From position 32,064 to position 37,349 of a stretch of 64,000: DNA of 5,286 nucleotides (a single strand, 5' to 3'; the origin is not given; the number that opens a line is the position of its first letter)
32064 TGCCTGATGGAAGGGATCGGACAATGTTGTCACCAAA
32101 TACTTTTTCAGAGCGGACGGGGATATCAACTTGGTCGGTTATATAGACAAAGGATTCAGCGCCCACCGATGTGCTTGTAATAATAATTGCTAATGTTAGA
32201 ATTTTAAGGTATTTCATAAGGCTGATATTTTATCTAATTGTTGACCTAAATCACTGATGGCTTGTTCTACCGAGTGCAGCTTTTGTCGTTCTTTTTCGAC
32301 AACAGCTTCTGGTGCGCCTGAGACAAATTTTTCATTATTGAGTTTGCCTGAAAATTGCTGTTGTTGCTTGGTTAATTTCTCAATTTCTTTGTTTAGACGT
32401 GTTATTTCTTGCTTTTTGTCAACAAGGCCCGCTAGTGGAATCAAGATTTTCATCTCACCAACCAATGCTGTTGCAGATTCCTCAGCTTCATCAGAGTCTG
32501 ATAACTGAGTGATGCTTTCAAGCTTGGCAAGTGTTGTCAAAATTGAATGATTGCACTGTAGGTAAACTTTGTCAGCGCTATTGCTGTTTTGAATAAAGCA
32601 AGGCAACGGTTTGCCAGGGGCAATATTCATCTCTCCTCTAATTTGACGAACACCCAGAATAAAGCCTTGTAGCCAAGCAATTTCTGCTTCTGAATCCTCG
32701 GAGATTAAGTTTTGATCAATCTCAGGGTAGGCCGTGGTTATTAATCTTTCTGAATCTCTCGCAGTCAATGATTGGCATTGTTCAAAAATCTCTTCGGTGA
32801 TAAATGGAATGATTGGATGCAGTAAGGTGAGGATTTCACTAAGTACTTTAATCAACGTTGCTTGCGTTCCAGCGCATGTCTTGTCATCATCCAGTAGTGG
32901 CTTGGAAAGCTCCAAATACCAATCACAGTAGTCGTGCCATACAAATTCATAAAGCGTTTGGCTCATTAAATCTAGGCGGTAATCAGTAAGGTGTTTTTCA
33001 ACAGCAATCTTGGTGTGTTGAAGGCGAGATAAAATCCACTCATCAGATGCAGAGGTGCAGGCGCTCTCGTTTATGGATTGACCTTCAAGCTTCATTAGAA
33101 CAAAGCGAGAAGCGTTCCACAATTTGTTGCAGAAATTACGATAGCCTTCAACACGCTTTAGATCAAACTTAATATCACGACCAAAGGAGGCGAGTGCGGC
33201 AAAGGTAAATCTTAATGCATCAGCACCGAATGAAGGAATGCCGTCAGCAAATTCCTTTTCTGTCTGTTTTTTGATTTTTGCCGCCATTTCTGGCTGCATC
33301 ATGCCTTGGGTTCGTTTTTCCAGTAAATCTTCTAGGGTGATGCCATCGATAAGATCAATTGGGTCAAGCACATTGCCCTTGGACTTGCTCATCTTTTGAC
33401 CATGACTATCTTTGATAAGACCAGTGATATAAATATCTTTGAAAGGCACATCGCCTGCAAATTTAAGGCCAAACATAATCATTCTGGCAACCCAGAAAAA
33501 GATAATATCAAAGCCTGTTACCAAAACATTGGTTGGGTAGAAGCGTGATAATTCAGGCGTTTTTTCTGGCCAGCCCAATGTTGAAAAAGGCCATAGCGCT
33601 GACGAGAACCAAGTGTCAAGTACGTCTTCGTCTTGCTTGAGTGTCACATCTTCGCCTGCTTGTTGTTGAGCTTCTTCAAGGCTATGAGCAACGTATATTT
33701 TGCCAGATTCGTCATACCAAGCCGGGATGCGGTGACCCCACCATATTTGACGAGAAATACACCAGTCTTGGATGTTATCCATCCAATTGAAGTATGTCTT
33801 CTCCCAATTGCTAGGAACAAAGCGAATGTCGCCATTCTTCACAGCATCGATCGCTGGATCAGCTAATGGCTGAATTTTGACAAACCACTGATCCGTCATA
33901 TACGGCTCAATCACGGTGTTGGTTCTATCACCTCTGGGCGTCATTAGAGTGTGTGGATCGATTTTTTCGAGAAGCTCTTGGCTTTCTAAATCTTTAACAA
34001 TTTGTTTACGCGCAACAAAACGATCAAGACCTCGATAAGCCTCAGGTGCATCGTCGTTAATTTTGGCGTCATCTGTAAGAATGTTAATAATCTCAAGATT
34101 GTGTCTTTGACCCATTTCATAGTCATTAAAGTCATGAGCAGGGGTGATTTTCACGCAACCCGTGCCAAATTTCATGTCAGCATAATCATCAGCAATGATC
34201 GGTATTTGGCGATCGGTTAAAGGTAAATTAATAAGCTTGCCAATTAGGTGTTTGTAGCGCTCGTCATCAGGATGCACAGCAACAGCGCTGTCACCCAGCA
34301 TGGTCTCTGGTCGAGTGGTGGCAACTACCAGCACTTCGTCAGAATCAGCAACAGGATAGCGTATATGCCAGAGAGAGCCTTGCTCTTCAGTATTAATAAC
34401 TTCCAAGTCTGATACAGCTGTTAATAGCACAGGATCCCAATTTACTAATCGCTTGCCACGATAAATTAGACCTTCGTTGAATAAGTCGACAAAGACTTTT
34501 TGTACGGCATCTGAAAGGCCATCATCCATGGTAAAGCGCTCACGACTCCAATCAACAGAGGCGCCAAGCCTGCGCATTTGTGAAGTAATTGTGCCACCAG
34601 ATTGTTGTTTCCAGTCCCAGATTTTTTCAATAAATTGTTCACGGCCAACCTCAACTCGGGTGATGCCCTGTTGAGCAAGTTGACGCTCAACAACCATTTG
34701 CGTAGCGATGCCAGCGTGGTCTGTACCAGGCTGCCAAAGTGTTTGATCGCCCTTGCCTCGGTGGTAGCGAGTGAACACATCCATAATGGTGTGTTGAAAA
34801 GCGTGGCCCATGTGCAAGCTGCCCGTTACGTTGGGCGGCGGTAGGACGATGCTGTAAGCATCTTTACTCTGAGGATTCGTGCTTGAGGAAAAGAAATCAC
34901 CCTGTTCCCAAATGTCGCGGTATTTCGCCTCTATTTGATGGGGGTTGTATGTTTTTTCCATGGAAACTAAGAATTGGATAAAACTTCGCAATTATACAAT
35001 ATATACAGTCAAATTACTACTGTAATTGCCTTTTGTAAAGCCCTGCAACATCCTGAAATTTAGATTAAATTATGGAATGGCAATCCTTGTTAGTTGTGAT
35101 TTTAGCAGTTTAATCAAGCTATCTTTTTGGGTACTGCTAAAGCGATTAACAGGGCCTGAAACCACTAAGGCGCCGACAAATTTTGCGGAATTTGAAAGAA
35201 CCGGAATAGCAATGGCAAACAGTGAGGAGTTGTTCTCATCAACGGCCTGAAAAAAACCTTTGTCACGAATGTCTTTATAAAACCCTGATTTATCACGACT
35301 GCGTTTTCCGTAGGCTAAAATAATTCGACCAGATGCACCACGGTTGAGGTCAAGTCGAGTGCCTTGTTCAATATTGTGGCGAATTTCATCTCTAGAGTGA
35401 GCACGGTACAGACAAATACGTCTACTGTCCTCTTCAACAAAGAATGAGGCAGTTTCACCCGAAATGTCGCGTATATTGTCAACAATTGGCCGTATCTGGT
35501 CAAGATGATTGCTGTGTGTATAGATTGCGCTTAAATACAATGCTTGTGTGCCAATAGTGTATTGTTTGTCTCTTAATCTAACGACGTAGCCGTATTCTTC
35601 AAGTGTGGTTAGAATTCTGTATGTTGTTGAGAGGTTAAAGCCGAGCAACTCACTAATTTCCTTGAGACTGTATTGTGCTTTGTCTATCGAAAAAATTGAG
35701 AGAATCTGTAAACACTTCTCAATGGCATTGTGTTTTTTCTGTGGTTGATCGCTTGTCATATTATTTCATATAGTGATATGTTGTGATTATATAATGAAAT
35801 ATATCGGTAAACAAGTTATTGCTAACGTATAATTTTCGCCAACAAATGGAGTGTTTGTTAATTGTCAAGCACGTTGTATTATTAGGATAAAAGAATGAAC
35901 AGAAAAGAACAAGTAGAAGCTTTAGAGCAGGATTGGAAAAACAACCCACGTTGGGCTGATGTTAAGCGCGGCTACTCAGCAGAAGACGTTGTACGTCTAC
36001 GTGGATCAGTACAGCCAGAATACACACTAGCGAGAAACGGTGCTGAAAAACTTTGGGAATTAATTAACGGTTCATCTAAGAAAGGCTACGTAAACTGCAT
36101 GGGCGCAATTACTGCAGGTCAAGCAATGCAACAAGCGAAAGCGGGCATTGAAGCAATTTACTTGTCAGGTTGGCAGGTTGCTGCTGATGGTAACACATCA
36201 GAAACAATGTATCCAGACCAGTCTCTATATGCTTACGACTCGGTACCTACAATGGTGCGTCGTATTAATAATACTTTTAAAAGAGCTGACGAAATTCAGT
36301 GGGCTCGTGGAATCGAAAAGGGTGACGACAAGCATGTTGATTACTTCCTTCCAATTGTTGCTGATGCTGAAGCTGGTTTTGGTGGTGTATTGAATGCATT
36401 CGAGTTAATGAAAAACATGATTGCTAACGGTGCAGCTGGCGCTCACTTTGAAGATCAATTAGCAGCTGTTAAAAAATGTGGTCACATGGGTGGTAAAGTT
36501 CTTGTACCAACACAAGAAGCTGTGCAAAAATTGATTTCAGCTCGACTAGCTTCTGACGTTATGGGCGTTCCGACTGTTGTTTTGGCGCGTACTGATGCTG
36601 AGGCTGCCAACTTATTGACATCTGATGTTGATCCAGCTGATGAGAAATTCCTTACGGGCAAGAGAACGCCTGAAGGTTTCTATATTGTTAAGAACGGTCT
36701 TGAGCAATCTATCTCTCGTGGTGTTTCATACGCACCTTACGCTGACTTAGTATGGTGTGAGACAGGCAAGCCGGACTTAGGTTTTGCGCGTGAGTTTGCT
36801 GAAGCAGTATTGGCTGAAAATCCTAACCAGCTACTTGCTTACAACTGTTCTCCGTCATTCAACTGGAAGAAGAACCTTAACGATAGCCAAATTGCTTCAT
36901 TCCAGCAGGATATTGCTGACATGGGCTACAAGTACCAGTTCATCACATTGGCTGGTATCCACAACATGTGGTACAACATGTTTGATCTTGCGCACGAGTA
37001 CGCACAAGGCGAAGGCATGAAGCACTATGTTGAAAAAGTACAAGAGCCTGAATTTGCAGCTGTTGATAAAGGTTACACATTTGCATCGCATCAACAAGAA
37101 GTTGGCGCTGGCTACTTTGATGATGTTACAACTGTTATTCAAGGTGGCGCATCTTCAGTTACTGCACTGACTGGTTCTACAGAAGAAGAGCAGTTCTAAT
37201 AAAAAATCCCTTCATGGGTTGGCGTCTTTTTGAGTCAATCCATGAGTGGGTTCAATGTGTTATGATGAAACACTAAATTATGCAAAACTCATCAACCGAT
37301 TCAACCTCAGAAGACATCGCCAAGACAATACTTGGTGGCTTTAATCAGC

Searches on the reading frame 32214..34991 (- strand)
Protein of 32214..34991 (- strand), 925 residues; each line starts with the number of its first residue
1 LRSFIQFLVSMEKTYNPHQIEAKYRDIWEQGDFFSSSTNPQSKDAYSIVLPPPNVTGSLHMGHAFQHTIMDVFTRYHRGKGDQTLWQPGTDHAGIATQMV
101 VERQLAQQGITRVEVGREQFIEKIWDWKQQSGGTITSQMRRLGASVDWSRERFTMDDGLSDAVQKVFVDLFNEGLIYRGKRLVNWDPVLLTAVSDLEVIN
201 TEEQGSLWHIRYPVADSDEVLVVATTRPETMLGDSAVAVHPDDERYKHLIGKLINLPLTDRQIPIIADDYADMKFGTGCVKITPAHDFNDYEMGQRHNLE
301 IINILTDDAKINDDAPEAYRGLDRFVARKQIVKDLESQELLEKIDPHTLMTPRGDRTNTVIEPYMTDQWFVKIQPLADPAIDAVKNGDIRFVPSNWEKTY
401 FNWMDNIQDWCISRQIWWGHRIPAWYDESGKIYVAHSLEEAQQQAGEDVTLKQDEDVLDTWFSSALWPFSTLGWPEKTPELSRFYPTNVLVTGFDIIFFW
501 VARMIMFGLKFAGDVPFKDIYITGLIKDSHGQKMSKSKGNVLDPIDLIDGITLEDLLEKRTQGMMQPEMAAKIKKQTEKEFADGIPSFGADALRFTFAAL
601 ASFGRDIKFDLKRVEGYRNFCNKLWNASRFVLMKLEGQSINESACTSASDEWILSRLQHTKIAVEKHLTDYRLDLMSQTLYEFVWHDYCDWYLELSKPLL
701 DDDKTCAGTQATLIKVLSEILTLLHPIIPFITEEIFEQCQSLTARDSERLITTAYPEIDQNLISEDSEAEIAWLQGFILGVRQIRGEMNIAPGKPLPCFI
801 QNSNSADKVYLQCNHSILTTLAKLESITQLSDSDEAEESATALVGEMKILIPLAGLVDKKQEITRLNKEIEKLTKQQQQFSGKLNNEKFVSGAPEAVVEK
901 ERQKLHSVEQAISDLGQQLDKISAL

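Call 63: search_protein_families(library=pfam, proteins=[window:32214-34991:-], max_evalue=0.00001)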
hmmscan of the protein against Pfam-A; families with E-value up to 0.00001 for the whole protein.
window:32214-34991:- (925 aa): 5 families
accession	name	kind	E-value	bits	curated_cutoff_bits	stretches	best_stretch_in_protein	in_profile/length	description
PF00133.28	tRNA-synt_1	-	1.8e-147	491.9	22.7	1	26-610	4-414/414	tRNA synthetases class I (I, L, M and V)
PF08264.19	Anticodon_1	-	1.9e-36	125.6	25.1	1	650-797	1-145/148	Anticodon-binding domain of tRNA ligase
PF09334.17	tRNA-synt_1g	-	1.6e-17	63.8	20.1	1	53-102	8-57/391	tRNA synthetases class I (M)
PF10458.14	Val_tRNA-synt_C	-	2.1e-15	57.2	25.9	1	861-922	4-65/66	Valyl tRNA synthetase tRNA binding arm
PF13603.12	tRNA-synt_1_2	-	3.1e-12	46.8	25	1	253-344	88-180/185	Leucyl-tRNA synthetase, editing domain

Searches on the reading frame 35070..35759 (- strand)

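Call 63: search_protein_families(library=pfam, proteins=[window:35070-35759:-], max_evalue=0.00001)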
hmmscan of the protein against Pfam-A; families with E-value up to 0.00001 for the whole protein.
window:35070-35759:- (229 aa): 2 families
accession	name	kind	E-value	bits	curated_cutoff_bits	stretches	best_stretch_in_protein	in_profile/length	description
PF01614.24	IclR_C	-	6.7e-16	58.8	24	2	86-155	10-79/174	Bacterial transcriptional regulator IclR C-terminal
PF09339.16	HTH_IclR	-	1.3e-11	44.6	22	1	12-61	1-50/52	IclR helix-turn-helix domain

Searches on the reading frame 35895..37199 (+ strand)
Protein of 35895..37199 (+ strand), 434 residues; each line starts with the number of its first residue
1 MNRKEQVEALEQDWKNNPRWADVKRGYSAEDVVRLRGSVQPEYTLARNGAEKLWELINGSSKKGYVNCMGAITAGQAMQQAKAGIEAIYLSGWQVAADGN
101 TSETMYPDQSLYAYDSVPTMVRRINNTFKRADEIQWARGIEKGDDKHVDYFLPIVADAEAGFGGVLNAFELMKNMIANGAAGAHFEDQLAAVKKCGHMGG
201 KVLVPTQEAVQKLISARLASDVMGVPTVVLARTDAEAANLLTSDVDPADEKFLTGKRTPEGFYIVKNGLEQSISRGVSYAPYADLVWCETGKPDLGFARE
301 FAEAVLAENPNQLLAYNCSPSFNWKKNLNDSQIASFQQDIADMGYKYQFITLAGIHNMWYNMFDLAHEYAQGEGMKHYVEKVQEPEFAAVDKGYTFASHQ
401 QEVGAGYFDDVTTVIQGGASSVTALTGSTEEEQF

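Call 64: search_protein_families(library=pfam, proteins=[window:35895-37199:+], max_evalue=0.00001)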
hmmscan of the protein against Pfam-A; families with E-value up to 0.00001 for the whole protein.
window:35895-37199:+ (434 aa): 2 families
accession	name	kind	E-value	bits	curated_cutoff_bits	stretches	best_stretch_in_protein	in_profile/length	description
PF00463.27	ICL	-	1.5e-111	374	26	2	12-256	6-254/526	Isocitrate lyase family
PF13714.12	PEP_mutase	-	6.4e-13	49.3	31.5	1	77-236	22-148/240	Phosphoenolpyruvate phosphomutase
